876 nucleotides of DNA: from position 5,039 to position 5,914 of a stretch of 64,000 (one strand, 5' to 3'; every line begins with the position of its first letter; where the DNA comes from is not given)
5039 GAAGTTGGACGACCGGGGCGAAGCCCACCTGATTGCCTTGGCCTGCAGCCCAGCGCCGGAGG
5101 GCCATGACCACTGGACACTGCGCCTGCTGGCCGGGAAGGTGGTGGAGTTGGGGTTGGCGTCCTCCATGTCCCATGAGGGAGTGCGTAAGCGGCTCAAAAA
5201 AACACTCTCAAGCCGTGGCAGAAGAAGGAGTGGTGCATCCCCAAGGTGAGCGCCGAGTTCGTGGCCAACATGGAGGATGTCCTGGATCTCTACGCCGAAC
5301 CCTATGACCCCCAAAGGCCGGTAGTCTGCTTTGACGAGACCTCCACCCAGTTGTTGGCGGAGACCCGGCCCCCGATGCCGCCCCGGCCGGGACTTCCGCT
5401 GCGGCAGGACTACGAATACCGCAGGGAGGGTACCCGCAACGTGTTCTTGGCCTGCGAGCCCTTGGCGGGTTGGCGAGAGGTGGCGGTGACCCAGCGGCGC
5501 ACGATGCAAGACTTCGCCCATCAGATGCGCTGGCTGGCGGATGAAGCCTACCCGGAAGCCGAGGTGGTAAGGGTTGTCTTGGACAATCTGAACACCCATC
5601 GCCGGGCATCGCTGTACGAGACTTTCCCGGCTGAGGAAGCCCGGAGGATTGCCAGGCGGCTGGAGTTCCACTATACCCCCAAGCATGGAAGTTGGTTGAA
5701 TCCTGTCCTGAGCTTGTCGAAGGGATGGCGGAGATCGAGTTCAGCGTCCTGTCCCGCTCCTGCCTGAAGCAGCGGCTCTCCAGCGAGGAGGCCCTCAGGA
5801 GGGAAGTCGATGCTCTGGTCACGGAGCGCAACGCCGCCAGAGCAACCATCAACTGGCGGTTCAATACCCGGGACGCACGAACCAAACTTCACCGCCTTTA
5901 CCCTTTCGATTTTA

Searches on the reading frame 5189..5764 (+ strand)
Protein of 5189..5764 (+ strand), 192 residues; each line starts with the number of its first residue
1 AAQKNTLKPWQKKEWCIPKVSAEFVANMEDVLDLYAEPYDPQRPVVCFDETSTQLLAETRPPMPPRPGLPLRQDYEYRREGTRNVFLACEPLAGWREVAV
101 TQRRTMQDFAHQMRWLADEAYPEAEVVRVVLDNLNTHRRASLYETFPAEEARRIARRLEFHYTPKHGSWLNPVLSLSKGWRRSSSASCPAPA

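Call 62: search_protein_families(library=pfam, proteins=[window:5189-5764:+], max_evalue=0.00001)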
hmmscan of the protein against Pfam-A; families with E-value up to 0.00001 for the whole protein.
window:5189-5764:+ (192 aa): 1 family
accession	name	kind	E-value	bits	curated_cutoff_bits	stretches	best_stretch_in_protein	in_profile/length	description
PF13358.12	DDE_3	-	1.9e-20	73.6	28.6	1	44-173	1-122/146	DDE superfamily endonuclease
